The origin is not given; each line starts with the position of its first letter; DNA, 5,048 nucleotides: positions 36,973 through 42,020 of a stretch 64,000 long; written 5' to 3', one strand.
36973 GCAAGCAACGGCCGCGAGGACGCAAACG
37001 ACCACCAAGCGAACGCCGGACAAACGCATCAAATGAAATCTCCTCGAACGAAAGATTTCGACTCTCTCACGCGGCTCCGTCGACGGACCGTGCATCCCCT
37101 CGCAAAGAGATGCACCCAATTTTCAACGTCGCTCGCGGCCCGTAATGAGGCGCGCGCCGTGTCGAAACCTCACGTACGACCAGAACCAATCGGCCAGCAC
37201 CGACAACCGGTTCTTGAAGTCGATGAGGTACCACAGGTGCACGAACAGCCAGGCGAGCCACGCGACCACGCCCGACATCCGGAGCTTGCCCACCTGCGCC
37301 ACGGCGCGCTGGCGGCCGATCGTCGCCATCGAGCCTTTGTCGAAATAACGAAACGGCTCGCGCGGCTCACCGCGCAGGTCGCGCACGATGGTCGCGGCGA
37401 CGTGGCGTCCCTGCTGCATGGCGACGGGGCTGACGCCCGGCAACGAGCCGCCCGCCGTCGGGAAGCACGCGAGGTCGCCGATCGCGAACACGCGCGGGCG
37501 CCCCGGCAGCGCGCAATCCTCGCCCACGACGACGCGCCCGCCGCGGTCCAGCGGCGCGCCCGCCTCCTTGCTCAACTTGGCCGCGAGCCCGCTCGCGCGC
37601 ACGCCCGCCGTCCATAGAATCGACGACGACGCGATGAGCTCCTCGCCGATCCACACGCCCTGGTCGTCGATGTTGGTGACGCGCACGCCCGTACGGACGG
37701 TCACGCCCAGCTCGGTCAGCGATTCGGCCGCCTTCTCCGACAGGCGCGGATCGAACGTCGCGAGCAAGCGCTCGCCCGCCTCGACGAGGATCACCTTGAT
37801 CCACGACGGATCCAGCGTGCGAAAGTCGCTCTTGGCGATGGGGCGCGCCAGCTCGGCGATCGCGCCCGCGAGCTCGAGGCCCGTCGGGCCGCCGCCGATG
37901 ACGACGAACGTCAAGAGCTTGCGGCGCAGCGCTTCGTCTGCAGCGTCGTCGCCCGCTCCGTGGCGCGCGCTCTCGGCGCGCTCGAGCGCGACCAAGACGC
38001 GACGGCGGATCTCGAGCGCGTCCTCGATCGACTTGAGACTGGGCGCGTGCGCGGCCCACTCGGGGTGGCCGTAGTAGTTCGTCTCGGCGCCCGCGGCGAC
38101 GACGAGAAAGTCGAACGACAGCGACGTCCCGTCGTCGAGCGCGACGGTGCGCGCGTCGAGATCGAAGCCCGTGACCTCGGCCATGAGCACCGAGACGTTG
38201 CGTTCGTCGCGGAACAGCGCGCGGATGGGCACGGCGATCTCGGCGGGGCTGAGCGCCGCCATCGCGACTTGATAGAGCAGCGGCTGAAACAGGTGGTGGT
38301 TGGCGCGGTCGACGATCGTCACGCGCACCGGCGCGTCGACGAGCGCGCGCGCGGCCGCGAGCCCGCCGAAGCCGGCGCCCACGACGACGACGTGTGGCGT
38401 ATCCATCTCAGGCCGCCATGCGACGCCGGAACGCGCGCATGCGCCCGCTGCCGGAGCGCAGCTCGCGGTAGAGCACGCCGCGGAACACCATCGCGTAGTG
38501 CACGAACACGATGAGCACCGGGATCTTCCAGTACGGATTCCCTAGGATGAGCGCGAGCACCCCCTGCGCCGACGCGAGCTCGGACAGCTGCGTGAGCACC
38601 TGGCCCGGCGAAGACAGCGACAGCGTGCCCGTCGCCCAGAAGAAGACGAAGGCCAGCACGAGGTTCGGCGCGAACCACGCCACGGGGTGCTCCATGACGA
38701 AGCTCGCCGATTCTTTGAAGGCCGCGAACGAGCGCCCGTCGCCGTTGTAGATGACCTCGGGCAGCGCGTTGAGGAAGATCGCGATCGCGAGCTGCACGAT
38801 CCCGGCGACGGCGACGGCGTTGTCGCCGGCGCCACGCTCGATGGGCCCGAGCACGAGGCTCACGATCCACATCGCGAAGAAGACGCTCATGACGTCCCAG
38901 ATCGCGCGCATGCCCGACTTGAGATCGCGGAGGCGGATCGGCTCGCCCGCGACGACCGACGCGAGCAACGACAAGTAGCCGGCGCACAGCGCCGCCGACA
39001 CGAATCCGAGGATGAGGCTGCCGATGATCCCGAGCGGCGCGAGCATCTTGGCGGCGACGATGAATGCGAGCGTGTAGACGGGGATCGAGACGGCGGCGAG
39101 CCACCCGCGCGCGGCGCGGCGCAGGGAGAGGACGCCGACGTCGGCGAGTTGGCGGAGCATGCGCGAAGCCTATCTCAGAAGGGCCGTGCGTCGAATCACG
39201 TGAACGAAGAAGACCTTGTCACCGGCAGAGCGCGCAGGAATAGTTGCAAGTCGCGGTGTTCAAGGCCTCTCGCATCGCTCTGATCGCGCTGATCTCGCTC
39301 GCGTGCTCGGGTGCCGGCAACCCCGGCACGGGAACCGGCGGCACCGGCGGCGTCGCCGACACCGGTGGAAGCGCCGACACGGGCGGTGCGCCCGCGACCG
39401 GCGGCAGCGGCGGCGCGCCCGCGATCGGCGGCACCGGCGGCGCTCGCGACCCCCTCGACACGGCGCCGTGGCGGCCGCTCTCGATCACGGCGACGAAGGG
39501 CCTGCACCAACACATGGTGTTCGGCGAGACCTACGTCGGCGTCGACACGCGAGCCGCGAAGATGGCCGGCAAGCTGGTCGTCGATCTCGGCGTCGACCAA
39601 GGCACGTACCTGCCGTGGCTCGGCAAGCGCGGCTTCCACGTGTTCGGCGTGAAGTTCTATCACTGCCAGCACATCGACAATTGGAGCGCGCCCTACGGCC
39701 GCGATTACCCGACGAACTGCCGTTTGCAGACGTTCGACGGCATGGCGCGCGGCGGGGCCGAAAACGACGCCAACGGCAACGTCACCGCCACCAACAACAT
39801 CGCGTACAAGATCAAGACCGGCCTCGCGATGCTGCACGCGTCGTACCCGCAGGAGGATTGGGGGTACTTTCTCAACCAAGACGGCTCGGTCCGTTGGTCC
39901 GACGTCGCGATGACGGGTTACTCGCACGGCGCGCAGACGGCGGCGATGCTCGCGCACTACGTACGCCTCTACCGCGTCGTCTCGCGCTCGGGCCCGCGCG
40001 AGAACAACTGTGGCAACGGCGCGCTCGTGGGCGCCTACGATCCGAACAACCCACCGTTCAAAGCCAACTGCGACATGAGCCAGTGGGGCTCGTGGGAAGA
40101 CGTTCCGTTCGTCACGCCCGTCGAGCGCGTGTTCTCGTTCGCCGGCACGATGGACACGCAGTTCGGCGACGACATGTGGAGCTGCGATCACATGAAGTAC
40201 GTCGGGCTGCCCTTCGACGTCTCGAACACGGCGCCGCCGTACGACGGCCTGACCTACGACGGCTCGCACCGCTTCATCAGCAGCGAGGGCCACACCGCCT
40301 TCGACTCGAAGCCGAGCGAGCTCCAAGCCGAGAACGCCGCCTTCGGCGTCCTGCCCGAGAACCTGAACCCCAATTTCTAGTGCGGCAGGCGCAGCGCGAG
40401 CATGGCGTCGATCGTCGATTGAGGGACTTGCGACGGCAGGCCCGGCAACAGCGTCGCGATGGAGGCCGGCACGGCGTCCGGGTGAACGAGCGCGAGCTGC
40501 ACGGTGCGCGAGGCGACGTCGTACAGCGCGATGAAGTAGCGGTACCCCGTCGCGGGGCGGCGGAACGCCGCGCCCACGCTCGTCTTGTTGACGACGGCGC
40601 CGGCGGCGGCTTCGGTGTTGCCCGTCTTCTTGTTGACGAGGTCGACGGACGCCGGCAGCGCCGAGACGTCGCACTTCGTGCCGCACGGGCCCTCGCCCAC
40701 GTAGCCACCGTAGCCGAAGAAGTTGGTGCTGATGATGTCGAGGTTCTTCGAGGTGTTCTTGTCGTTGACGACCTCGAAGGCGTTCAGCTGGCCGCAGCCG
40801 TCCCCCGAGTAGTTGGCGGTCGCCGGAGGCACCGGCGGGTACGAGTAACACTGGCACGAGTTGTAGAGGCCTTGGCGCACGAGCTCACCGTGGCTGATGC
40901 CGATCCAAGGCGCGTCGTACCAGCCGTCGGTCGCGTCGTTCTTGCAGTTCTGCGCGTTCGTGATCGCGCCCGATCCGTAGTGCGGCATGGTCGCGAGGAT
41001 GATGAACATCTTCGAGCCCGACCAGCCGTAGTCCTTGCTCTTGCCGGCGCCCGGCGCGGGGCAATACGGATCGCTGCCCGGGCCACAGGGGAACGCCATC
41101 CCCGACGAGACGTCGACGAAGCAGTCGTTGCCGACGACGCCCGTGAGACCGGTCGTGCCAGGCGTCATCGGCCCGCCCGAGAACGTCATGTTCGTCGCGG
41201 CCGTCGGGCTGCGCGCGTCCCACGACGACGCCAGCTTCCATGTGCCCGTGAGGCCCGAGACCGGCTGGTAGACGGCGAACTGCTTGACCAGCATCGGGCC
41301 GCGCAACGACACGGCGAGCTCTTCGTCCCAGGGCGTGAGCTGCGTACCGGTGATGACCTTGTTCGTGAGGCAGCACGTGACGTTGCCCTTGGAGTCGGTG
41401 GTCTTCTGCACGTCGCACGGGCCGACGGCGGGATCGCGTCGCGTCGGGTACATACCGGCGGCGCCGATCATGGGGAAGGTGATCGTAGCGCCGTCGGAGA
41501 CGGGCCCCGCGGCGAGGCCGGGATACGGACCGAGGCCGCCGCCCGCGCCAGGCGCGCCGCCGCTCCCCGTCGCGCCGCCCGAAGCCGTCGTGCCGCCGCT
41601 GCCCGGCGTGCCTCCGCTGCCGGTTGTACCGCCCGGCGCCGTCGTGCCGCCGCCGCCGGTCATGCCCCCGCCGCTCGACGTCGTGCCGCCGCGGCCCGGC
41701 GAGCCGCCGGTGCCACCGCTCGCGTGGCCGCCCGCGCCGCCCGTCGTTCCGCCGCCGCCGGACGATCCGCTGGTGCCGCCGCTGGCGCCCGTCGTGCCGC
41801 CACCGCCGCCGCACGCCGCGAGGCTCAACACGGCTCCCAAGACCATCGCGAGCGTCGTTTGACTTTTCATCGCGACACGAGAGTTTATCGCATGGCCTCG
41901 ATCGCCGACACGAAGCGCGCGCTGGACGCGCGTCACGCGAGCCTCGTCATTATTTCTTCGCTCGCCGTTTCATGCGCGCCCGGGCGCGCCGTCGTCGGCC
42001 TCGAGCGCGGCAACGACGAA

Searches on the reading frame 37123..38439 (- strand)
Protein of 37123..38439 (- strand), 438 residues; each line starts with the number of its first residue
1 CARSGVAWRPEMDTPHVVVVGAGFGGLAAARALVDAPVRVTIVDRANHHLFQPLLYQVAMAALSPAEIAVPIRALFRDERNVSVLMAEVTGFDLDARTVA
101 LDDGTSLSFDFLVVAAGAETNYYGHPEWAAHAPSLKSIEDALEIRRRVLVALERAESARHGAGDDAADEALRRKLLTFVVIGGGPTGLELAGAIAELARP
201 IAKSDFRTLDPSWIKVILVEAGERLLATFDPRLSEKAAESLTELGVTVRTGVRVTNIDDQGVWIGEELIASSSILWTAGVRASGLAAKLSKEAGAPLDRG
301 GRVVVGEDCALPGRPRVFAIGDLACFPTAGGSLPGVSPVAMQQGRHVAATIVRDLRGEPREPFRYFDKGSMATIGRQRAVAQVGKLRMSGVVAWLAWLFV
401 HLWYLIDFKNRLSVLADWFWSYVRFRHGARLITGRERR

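Call 27: search_protein_families(library=pfam, proteins=[window:37123-38439:-], max_evalue=0.01)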
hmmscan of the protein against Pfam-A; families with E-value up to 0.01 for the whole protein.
window:37123-38439:- (438 aa): 14 families
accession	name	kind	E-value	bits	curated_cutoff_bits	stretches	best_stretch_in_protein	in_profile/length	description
PF07992.20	Pyr_redox_2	-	1.3e-47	163.1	26.1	1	16-344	2-291/291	Pyridine nucleotide-disulphide oxidoreductase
PF00070.33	Pyr_redox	-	1e-16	61.6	22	2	178-260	2-69/82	Pyridine nucleotide-disulphide oxidoreductase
PF22366.1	NDH2_C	-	2.3e-09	37.7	27.7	1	368-423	2-58/62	NDH2 C-terminal domain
PF01266.30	DAO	-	4.8e-08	33.3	27.9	1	16-46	1-31/353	FAD dependent oxidoreductase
PF13450.12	NAD_binding_8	-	1e-06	29.4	21.9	1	19-48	1-30/68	NAD(P)-binding Rossmann-like domain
PF13454.12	NAD_binding_9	-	5.1e-05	23.7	21.8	0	18-48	1-35/155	FAD-NAD(P)-binding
PF01494.25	FAD_binding_3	-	0.00028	20.7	22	1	16-49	3-36/349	FAD binding domain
PF00890.30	FAD_binding_2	-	0.0012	18.6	20.4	1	16-47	1-32/414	FAD binding domain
PF01593.30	Amino_oxidase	-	0.0019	18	19.8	0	25-45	2-22/443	Flavin containing amine oxidoreductase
PF01946.23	Thi4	-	0.0024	17.6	26.2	0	16-45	19-49/235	Thi4 family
PF01134.28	GIDA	-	0.0029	17.2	22.1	0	17-47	2-29/391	Glucose inhibited division protein A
PF03486.20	HI0933_like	-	0.005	16.8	50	0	16-48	2-34/244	HI0933-like protein Rossmann domain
PF01262.27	AlaDh_PNT_C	-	0.0057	16.5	23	0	14-49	28-63/214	Alanine dehydrogenase/PNT, C-terminal domain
PF05834.18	Lycopene_cycl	-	0.0081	15.7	23.4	0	17-51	2-38/380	Lycopene cyclase protein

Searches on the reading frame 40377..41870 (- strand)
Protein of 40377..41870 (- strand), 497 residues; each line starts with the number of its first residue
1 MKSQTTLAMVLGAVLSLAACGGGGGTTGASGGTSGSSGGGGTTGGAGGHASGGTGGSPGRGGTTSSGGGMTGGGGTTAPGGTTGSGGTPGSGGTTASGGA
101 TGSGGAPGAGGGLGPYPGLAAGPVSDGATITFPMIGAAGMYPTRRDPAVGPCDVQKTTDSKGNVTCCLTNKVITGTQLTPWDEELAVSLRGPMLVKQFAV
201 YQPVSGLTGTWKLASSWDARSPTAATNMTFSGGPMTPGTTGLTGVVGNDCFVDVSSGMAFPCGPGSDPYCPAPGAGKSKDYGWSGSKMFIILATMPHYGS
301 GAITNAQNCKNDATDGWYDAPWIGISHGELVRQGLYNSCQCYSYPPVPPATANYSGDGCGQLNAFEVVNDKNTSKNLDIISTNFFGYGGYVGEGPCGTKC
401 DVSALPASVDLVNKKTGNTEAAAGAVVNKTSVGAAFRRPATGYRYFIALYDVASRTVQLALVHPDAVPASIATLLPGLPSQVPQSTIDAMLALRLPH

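Call 27: search_protein_families(library=pfam, proteins=[window:40377-41870:-], max_evalue=0.01)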
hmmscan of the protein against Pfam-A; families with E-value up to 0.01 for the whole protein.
window:40377-41870:- (497 aa): 2 families
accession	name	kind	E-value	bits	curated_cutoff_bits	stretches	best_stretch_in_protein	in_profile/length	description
PF10290.14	YJL171C_Tos1_N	-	2.5e-09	37.9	27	1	157-203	20-63/63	Cell wall protein YJL171C/Tos1, N-terminal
PF10287.16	YJL171C_Tos1_C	-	3.9e-06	27.1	27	1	267-374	80-164/228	Cell wall protein YJL171C/Tos1, C-terminal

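Call 41: search_protein_families(library=ncbifam, proteins=[window:40377-41870:-], max_evalue=0.001)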
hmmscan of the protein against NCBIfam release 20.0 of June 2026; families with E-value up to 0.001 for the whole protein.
window:40377-41870:- (497 aa): 0 families
